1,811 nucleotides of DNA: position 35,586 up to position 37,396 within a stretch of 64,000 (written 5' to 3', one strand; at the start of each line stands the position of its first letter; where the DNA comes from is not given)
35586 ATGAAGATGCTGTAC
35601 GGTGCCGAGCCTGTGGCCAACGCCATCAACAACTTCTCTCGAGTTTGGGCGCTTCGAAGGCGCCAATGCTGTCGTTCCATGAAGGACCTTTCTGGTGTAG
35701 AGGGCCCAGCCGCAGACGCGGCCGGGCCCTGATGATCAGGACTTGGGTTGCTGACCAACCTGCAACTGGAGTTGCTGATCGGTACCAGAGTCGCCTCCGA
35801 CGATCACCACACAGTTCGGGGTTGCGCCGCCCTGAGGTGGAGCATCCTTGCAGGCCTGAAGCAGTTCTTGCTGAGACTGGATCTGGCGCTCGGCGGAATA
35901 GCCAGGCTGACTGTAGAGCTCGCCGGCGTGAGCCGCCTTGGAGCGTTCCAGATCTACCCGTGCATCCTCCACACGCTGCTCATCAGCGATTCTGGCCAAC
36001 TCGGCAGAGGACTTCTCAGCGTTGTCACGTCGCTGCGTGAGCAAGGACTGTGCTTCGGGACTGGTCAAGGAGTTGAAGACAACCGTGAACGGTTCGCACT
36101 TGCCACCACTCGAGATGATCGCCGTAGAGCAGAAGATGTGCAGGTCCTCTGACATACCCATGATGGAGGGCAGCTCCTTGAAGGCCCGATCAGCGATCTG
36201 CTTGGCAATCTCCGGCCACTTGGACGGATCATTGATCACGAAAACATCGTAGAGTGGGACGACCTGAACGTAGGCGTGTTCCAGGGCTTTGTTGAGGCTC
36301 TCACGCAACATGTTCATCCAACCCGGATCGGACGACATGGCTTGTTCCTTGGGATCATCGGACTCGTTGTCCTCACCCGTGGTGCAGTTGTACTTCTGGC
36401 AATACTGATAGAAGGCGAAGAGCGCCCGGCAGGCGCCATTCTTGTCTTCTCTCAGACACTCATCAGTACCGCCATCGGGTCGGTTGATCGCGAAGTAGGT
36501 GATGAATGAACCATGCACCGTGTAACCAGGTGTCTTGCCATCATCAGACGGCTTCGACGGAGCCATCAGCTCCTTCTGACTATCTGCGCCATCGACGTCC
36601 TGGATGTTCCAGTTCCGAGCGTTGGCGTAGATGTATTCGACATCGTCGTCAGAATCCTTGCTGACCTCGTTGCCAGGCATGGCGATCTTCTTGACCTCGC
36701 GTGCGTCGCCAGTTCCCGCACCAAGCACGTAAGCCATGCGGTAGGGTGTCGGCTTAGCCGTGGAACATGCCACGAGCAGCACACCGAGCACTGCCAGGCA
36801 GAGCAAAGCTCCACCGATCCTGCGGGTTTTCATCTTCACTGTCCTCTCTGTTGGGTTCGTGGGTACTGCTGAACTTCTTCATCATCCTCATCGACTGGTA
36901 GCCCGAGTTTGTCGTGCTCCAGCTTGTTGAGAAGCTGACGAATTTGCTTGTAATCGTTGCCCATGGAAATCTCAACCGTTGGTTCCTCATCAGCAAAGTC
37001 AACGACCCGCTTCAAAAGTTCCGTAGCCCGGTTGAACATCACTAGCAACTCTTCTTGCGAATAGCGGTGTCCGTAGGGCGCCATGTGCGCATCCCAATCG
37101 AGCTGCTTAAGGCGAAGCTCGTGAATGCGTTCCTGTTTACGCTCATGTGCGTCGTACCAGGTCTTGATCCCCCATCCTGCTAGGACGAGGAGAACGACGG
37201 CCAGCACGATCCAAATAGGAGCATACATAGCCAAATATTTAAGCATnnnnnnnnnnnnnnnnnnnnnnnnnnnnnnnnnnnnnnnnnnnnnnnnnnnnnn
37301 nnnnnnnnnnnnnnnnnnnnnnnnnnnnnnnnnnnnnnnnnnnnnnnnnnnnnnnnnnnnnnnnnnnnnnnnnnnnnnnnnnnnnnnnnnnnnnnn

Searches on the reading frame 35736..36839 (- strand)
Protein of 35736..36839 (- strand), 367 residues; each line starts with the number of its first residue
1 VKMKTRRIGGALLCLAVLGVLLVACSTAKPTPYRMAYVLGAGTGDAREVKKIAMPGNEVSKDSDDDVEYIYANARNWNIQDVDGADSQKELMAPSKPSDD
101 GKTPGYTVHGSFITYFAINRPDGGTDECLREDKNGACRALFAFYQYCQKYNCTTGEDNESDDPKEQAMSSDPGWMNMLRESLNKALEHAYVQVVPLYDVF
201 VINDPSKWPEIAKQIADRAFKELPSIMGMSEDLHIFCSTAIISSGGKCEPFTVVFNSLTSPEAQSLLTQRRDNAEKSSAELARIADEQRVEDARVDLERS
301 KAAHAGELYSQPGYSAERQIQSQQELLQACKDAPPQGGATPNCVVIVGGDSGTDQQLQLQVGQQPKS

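Call 10: search_protein_families(library=pfam, proteins=[window:35736-36839:-], max_evalue=0.01)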
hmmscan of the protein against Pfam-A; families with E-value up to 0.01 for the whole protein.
window:35736-36839:- (367 aa): 0 families

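Call 62: search_protein_families(library=ncbifam, proteins=[window:35736-36839:-], max_evalue=0.1)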
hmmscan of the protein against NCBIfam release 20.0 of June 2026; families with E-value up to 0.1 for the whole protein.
window:35736-36839:- (367 aa): 0 families

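Call 73: find_homologous_proteins(query=window:35736-36839:-, max_evalue=0.001)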
Query window:35736-36839:- (367 aa): 3 proteins with E <= 0.001 among 2231 candidates.
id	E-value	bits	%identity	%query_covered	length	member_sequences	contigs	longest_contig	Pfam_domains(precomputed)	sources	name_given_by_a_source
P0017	4.5e-246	833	100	99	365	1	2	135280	-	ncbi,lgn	-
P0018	6.2e-96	339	47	93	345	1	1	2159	-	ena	-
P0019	1.4e-86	309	44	92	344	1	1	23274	-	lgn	-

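Call 75: find_encoding_contigs(protein=P0019, flank=6000, max_places=2)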
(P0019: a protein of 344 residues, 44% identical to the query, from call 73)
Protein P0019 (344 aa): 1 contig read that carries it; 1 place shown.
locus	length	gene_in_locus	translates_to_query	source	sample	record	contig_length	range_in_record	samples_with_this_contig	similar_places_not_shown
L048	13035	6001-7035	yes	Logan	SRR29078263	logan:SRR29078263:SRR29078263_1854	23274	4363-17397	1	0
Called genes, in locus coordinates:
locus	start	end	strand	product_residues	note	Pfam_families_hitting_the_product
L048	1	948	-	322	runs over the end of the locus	-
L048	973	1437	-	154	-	PF00472:RF-1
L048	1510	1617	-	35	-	PF03462:PCRF (weak)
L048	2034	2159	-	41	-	-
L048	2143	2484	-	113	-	-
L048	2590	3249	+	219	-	PF00929:RNase_T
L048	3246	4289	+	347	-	PF21189:PHA02142, PF09414:RNA_ligase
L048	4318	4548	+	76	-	-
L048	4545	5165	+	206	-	-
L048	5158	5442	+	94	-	-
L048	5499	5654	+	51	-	-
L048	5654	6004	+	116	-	-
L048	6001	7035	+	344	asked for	-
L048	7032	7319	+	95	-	-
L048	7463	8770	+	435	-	PF00004:AAA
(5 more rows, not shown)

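Call 76: find_encoding_contigs(protein=P0018, flank=3000, max_places=2)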
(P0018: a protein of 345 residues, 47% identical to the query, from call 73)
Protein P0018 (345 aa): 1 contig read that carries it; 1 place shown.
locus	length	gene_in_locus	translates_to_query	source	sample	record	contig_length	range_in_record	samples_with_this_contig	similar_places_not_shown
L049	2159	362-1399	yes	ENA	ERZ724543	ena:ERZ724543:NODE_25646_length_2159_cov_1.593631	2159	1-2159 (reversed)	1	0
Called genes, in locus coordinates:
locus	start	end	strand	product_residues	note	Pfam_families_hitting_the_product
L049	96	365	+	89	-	-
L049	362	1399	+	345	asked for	-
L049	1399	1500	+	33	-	-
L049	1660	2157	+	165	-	?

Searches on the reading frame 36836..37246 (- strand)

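Call 10: search_protein_families(library=pfam, proteins=[window:36836-37246:-], max_evalue=0.01)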
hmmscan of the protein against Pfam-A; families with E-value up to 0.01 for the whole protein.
window:36836-37246:- (136 aa): 1 family
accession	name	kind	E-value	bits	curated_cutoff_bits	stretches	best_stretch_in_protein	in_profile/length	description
PF14316.11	DUF4381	-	0.0012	19.6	27.2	1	9-98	18-96/145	Domain of unknown function (DUF4381)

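Call 62: search_protein_families(library=ncbifam, proteins=[window:36836-37246:-], max_evalue=0.1)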
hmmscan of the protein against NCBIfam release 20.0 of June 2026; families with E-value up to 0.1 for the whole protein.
window:36836-37246:- (136 aa): 0 families
